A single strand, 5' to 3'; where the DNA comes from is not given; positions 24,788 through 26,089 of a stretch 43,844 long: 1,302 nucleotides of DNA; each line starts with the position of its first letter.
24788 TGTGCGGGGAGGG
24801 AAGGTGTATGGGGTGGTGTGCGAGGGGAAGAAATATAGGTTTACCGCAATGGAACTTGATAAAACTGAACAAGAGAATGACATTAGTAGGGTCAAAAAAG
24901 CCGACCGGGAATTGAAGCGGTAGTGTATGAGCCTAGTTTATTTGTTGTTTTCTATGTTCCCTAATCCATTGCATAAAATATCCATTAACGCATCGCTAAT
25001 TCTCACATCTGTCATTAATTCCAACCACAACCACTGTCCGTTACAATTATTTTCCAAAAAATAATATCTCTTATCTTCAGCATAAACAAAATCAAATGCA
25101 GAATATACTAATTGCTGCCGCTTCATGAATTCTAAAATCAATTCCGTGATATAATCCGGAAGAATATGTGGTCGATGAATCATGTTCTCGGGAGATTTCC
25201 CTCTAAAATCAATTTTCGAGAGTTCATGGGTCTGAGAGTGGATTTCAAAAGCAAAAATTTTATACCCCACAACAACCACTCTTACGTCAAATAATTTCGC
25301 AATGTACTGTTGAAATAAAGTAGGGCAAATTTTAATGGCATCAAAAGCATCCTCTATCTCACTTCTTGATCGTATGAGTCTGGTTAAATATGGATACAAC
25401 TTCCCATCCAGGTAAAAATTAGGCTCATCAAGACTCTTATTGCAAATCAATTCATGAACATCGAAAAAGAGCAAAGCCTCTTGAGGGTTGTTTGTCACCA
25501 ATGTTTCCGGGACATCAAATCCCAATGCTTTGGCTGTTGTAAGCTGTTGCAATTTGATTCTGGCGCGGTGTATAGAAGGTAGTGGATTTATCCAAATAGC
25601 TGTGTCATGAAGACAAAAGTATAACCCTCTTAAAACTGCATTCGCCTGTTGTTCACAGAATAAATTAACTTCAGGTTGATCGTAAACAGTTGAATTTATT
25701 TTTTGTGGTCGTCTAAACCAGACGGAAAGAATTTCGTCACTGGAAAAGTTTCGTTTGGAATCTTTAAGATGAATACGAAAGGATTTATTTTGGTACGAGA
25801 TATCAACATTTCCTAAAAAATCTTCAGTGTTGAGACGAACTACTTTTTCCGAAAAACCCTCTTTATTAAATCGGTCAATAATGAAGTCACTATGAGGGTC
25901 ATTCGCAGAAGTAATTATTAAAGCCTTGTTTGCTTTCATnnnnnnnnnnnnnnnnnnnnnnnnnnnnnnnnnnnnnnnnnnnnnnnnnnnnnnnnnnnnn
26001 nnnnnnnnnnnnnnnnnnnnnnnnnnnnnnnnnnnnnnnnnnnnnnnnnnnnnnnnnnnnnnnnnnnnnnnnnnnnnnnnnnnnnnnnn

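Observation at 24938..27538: Microviridin-like ATP-grasp RiPP cluster with an unusual ChaN/TIKI-family partner, carried as AT-rich cargo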

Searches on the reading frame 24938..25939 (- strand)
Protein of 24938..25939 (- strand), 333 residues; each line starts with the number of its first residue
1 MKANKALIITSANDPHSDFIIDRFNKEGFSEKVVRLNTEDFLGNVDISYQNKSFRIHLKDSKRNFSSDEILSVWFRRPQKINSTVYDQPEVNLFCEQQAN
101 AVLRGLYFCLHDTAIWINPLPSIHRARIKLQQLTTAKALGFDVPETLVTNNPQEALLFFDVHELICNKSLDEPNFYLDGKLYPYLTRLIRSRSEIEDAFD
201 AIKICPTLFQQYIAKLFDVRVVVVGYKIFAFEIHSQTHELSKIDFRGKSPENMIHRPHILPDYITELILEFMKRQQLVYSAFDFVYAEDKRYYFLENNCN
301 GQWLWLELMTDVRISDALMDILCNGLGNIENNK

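Call 3: search_protein_families(library=pfam, proteins=[window:24938-25939:-], max_evalue=0.1)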
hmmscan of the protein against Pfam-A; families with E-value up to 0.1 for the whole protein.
window:24938-25939:- (333 aa): 2 families
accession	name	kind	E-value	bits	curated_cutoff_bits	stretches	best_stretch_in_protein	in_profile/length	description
PF21068.3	ATPgraspMvdD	-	1.4e-09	38.5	27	1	6-123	2-120/121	MvdD pre-ATP grasp domain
PF08443.16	RimK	-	7.5e-05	22.9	21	1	189-320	59-186/188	RimK-like ATP-grasp domain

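Call 4: search_protein_families(library=ncbifam, proteins=[window:24938-25939:-], max_evalue=0.1)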
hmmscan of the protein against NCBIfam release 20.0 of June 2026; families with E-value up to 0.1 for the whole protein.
window:24938-25939:- (333 aa): 6 families
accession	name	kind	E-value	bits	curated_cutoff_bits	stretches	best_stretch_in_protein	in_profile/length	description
TIGR04187.1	GRASP_SAV_5884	subfamily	1.9e-65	221.2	350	1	7-322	3-311/312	ATP-grasp ribosomal peptide maturase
TIGR04185.1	ATPgraspMvdC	equivalog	1.4e-49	168.9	425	1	8-323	3-317/318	MvdC family ATP-grasp ribosomal peptide maturase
TIGR04184.1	ATPgraspMvdD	equivalog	1.3e-47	162.6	475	1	7-324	2-321/321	MvdD family ATP-grasp ribosomal peptide maturase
TIGR04192.1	GRASP_w_spasm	equivalog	4e-27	95.4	230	1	7-307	2-303/318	grasp-with-spasm system ATP-grasp peptide maturase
TIGR00768.1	rimK_fam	subfamily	3.6e-08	33.1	143.4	1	117-320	76-274/276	RimK family alpha-L-glutamate ligase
NF040720.1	MptN_Meth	equivalog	1.4e-05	24.4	350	1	116-321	89-289/291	tetrahydromethanopterin:alpha-L-glutamate ligase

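Call 19: find_homologous_proteins(query=window:24938-25939:-)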
Query window:24938-25939:- (333 aa): 270 proteins with E <= 0.001 among 1721 candidates; the best 120 are listed.
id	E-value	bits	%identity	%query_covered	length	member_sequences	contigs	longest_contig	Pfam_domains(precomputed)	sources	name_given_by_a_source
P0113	4.6e-225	764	100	100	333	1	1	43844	PF21068.4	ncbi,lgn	-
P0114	3.3e-150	518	67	98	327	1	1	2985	PF08443.17,PF21068.4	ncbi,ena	-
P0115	8.5e-150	516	65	99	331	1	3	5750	PF08443.17,PF21068.4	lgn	-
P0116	4.5e-146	504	65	97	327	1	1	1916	PF02955.22,PF08443.17,PF21068.4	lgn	-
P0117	6.2e-145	500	64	98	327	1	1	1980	PF08443.17,PF21068.4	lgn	-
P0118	1.9e-144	499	64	97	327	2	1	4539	PF08443.17,PF21068.4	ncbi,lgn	-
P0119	1.7e-133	463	61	97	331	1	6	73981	PF21068.4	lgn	-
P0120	1.3e-125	437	60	98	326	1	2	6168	PF08443.17,PF21068.4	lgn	-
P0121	9.2e-122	424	58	98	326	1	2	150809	PF08443.17,PF21068.4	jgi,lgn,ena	jgi:glutathione synthase/RimK-type ligase-like ATP-grasp enzyme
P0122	2.7e-113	396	53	99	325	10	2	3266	PF21068.4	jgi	jgi:glutathione synthase/RimK-type ligase-like ATP-grasp enzyme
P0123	8.5e-111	388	52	98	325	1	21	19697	PF02955.22,PF21068.4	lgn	-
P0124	5.1e-109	382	53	97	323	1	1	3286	PF08443.17,PF21068.4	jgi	jgi:glutathione synthase/RimK-type ligase-like ATP-grasp enzyme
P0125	8.6e-109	382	53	97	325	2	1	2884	PF08443.17,PF21068.4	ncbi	-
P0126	6.8e-108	379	52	96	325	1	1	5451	PF08443.17,PF21068.4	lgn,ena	-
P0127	1.1e-107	378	52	97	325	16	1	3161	PF21068.4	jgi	-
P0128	2.3e-107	377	54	97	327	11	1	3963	PF21068.4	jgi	jgi:glutathione synthase/RimK-type ligase-like ATP-grasp enzyme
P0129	3.5e-106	373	51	97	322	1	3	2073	PF08443.17,PF21068.4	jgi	-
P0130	1.8e-105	371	51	97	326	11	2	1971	PF02955.22,PF21068.4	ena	-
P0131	3.1e-105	370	51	94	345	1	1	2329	PF21068.4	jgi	jgi:glutathione synthase/RimK-type ligase-like ATP-grasp enzyme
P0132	5.2e-105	369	51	97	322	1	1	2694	PF21068.4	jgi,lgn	-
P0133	5.6e-105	369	52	97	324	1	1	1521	PF08443.17,PF21068.4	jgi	jgi:glutathione synthase/RimK-type ligase-like ATP-grasp enzyme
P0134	1.2e-104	368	52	97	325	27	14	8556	PF21068.4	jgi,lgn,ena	jgi:glutathione synthase/RimK-type ligase-like ATP-grasp enzyme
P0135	1.6e-104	368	53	96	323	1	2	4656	PF08443.17,PF21068.4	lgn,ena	-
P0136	7.4e-104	365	52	97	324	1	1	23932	PF21068.4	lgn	-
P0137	8.7e-104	365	51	97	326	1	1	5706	PF02955.22,PF08443.17,PF21068.4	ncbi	-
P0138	6.1e-103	362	51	97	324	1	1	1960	PF08443.17,PF21068.4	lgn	-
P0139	3.2e-102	360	51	97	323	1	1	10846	PF21068.4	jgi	jgi:glutathione synthase/RimK-type ligase-like ATP-grasp enzyme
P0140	5.9e-102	359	52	97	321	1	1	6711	PF08443.17,PF21068.4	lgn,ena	-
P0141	6.7e-102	359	48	96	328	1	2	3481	PF21068.4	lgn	-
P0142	9.3e-102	358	51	96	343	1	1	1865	PF21068.4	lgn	-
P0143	1.1e-101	358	50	97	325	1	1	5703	PF08443.17,PF21068.4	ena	-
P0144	5.1e-101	356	48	98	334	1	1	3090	PF02955.22,PF21068.4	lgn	-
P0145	8.0e-101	355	51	97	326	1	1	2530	PF08443.17,PF21068.4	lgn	-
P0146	1.3e-100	355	50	97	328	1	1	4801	PF08443.17,PF21068.4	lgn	-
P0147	2.3e-100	354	50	97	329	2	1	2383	PF08443.17,PF21068.4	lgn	-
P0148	3.9e-100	353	48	97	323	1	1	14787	PF21068.4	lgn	-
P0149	5.6e-100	353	49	95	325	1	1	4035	PF08443.17,PF21068.4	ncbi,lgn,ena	-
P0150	7.2e-100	352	49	97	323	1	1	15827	PF21068.4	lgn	-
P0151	8.7e-100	352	50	97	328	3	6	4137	PF02955.22,PF08443.17,PF21068.4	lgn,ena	-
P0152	1.8e-99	351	48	97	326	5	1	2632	PF02955.22,PF08443.17,PF21068.4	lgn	-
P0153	4.1e-99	350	52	96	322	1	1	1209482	PF08443.17,PF21068.4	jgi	jgi:glutathione synthase/RimK-type ligase-like ATP-grasp enzyme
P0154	8.3e-99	349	51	96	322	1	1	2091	PF02955.22,PF08443.17,PF21068.4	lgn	-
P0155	8.4e-99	349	51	97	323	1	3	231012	PF21068.4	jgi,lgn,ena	-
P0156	1.1e-98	348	50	97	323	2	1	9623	PF08443.17,PF21068.4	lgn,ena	-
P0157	1.1e-98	348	51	97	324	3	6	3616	PF08443.17,PF21068.4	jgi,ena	jgi:glutathione synthase/RimK-type ligase-like ATP-grasp enzyme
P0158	1.2e-98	348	48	97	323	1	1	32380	PF21068.4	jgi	-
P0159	2.2e-98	347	46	96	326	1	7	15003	PF21068.4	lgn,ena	-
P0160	3.1e-98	347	49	97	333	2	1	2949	PF21068.4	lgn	-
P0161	7.0e-98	346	47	96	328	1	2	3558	PF02955.22,PF21068.4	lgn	-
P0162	7.0e-98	346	48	97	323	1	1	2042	PF21068.4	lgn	-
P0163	7.3e-98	346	48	97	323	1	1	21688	PF21068.4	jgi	-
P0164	2.0e-97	344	49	94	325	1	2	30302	PF08443.17,PF21068.4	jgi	jgi:glutathione synthase/RimK-type ligase-like ATP-grasp enzyme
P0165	2.2e-97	344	52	97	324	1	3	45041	PF08443.17,PF21068.4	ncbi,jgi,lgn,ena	jgi:glutathione synthase/RimK-type ligase-like ATP-grasp enzyme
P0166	2.6e-97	344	51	96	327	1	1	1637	PF21068.4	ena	-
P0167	4.7e-97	343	51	97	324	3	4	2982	PF08443.17,PF21068.4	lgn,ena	-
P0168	2.7e-96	340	47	96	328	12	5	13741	PF21068.4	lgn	-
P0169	4.7e-96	340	49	97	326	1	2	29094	PF08443.17,PF21068.4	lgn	-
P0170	5.9e-96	339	51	97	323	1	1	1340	PF08443.17,PF21068.4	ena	-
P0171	9.5e-96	339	51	97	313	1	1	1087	PF21068.4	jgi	jgi:hypothetical protein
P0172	6.6e-95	336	46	95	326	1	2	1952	PF02955.22,PF08443.17,PF21068.4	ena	-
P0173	2.3e-94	334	48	97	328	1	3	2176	PF08443.17,PF21068.4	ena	-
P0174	2.5e-94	334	48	97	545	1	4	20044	PF08443.17,PF01025.25,PF21068.4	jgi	jgi:molecular chaperone GrpE (heat shock protein)/glutathione synthase/RimK-type ligase-like ATP-gra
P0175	3.7e-94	333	49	97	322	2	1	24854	PF08443.17,PF21068.4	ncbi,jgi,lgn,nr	ncbi:MAG: hypothetical protein SGI96_18430 [Bacteroidota bacterium]|nr:hypothetical protein [Bactero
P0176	4.0e-94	333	49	96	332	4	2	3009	PF21068.4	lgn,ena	-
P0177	8.0e-93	329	46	98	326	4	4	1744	PF08443.17,PF21068.4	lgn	-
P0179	1.1e-92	329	48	97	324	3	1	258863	PF21068.4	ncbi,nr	ncbi:MAG: hypothetical protein PUP90_02890 [Nostoc sp. S4]|nr:hypothetical protein [Nostoc sp. S4]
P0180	1.2e-92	328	50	96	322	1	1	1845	PF08443.17,PF21068.4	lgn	-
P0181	1.9e-92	328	47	96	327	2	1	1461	PF08443.17,PF21068.4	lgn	-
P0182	1.3e-91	325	49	96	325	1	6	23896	PF21068.4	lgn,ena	-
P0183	1.2e-90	322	46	97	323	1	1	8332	PF08443.17,PF21068.4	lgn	-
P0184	2.2e-90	321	46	97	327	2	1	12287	PF21068.4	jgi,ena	-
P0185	3.3e-90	320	45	96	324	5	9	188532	PF21068.4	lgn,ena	-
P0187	3.5e-90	320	49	95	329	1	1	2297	PF21068.4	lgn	-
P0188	1.5e-89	318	46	96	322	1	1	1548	PF21068.4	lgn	-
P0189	3.0e-89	317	47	98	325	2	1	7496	PF08443.17,PF21068.4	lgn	-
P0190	4.6e-89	317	46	96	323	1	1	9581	PF21068.4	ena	-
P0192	1.7e-88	315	48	97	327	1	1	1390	PF21068.4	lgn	-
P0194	6.3e-88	313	48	93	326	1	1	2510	PF02955.22,PF08443.17,PF21068.4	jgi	-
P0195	2.3e-87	311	47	97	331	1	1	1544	PF21068.4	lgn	-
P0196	3.3e-87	311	46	98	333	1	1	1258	PF21068.4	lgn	-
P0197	4.6e-87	310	45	96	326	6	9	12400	PF08443.17,PF21068.4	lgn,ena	-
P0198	1.0e-86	309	45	95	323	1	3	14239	PF21068.4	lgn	-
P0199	1.4e-86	309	47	97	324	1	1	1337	PF08443.17,PF21068.4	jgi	jgi:glutathione synthase/RimK-type ligase-like ATP-grasp enzyme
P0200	2.6e-86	308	46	96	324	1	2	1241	PF21068.4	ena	-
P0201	3.6e-86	307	44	97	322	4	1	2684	PF21068.4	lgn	-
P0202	1.8e-85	305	46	96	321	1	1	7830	PF21068.4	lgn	-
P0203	3.3e-85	304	45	96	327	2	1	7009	PF21068.4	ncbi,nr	ncbi:MAG: hypothetical protein P4L87_00835 [Formivibrio sp.]|nr:hypothetical protein [Formivibrio sp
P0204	9.2e-85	303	47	95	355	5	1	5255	PF08443.17,PF21068.4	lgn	-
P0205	1.1e-84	302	42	97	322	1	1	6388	PF21068.4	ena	-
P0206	4.1e-84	300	42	96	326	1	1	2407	PF21068.4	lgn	-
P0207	8.1e-84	299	45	96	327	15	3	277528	PF21068.4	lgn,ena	-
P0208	9.4e-84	299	43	97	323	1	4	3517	PF21068.4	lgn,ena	-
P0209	9.4e-83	296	44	96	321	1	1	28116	PF21068.4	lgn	-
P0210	1.7e-82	295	44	97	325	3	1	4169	PF08443.17,PF21068.4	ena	-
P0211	1.9e-82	295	45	97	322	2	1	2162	PF02955.22,PF08443.17,PF21068.4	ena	-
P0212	1.4e-81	292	43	98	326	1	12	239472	PF21068.4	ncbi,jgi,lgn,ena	jgi:hypothetical protein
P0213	3.9e-81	291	46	97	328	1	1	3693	PF21068.4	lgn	-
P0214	4.1e-81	291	45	97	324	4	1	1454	PF02955.22,PF08443.17,PF21068.4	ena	-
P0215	1.2e-80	289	43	97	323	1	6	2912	PF08443.17,PF21068.4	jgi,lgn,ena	-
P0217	9.6e-79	283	44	96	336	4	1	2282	PF08443.17,PF21068.4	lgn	-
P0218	1.3e-78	282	44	95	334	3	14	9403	PF21068.4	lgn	-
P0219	4.3e-78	281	45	95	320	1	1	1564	PF21068.4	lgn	-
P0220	7.8e-78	280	43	96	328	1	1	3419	PF02955.22,PF08443.17,PF21068.4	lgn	-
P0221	1.0e-77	279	43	96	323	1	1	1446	PF08443.17,PF21068.4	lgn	-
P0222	1.4e-77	279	46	90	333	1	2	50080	PF21068.4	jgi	jgi:glutathione synthase/RimK-type ligase-like ATP-grasp enzyme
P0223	4.1e-77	277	42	95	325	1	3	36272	PF21068.4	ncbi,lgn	-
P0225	1.2e-74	269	45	96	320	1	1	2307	PF21068.4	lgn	-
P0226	1.4e-74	269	43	96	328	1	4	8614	PF21068.4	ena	-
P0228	6.7e-72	260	43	94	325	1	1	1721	PF21068.4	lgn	-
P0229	9.8e-72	260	39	98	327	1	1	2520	PF02955.22,PF08443.17,PF21068.4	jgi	jgi:glutathione synthase/RimK-type ligase-like ATP-grasp enzyme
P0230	1.4e-71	259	42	96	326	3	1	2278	PF21068.4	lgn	-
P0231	1.9e-71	259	42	91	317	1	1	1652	PF21068.4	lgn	-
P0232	3.5e-69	251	40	97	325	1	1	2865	PF21068.4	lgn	-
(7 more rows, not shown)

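Call 20: find_encoding_contigs(protein=P0115, flank=5000, max_places=3)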
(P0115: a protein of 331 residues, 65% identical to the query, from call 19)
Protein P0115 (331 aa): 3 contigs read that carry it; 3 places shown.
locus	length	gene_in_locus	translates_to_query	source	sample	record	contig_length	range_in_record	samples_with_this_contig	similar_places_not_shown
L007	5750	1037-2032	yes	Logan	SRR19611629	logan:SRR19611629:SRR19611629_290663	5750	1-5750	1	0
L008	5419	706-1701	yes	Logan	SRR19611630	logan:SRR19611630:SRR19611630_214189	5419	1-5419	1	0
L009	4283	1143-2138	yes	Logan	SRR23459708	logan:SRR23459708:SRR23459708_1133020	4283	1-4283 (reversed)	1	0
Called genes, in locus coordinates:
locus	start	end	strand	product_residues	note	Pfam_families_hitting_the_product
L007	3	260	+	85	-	?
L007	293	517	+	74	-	-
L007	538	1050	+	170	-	-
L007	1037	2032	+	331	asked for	PF21068:ATPgraspMvdD, PF08443:RimK (weak)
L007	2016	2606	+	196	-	-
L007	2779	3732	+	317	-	PF04055:Radical_SAM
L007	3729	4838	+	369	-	PF00535:Glycos_transf_2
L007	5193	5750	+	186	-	?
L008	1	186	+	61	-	?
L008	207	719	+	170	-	-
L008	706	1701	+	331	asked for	PF21068:ATPgraspMvdD, PF08443:RimK (weak)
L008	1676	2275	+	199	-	-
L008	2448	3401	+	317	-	PF04055:Radical_SAM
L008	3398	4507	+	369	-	PF00535:Glycos_transf_2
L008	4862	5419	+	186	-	?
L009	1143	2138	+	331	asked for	PF21068:ATPgraspMvdD, PF08443:RimK (weak)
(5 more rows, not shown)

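Call 21: find_encoding_contigs(protein=P0119, flank=6000, max_places=3)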
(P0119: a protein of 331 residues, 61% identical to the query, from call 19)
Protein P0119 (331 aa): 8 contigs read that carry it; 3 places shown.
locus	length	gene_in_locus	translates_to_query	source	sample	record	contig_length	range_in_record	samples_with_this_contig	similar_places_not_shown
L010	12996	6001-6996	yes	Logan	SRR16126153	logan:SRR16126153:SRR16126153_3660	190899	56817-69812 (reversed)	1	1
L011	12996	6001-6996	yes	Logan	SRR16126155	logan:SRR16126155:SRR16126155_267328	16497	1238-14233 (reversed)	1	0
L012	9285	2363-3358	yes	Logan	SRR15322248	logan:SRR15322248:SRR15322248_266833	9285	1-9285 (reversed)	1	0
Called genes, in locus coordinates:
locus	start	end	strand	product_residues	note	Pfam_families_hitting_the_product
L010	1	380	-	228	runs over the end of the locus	PF09365:DUF2461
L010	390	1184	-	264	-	PF25182:NonGDSL (faint), PF00657:Lipase_GDSL, PF13472:Lipase_GDSL_2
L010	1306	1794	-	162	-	PF19502:DUF6036 (faint)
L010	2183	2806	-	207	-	-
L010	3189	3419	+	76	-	-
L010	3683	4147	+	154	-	-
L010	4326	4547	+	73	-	-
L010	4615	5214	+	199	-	-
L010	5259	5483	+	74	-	-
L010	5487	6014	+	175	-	-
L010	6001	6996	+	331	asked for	PF21068:ATPgraspMvdD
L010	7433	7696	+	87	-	-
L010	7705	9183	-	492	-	PF07228:SpoIIE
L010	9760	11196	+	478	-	PF00474:SSF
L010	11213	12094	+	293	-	PF04116:FA_hydroxylase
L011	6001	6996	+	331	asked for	PF21068:ATPgraspMvdD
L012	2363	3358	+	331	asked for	PF21068:ATPgraspMvdD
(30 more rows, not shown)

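Call 22: find_encoding_contigs(protein=P0121, flank=6000, max_places=3)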
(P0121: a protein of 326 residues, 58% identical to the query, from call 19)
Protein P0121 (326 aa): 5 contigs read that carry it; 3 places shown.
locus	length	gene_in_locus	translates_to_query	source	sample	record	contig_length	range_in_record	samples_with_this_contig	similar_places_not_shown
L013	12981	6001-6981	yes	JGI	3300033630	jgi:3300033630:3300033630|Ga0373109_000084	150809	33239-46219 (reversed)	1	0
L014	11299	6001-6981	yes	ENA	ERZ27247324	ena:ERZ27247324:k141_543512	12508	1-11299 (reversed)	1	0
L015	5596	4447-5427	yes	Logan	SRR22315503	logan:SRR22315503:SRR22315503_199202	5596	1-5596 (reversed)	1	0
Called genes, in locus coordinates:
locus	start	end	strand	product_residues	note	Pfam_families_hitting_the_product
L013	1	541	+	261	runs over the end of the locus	PF18735:HEPN_RiboL-PSP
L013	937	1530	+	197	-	-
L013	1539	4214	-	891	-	PF00072:Response_reg, PF10412:TrwB_AAD_bind (faint), PF01935:DUF87, PF12696:TraG-D_C (weak)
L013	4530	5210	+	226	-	-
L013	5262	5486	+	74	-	-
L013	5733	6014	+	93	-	-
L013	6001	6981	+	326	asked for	PF21068:ATPgraspMvdD, PF08443:RimK (weak)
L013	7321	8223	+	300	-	-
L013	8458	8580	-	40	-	-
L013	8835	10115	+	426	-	PF02463:SMC_N (faint), PF13304:AAA_21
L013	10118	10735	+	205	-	PF13707:RloB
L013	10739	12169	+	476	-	PF07929:PRiA4_ORF3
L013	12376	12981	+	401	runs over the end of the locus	PF00483:NTP_transferase, PF22640:ManC_GMP_beta-helix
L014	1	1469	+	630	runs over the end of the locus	PF04326:SLFN_AlbA_2, PF13749:HATPase_c_4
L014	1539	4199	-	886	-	PF00072:Response_reg, PF10412:TrwB_AAD_bind (faint), PF01935:DUF87, PF12696:TraG-D_C (weak)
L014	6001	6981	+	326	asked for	PF21068:ATPgraspMvdD, PF08443:RimK (weak)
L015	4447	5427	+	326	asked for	PF21068:ATPgraspMvdD, PF08443:RimK (weak)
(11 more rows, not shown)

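Call 32: search_solved_structures(query=window:24938-25939:-, max_evalue=0.001)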
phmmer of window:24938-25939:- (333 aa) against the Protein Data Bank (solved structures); distinct sequences matched with E-value up to 0.001: 5.
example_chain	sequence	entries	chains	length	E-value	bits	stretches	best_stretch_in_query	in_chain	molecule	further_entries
7mgv_A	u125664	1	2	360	3.2e-39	138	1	3-326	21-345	CdnC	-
5ig8_A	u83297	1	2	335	6.1e-36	127.3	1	8-325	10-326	ATP grasp ligase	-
7m4s_A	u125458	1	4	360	3.6e-35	124.8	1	19-323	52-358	AMdnB protein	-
5ig9_A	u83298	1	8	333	7.6e-29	104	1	7-325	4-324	ATP grasp ligase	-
9bou_A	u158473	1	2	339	3.8e-26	95.1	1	6-319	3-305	MvdD-like pre-ATP grasp domain-containing protein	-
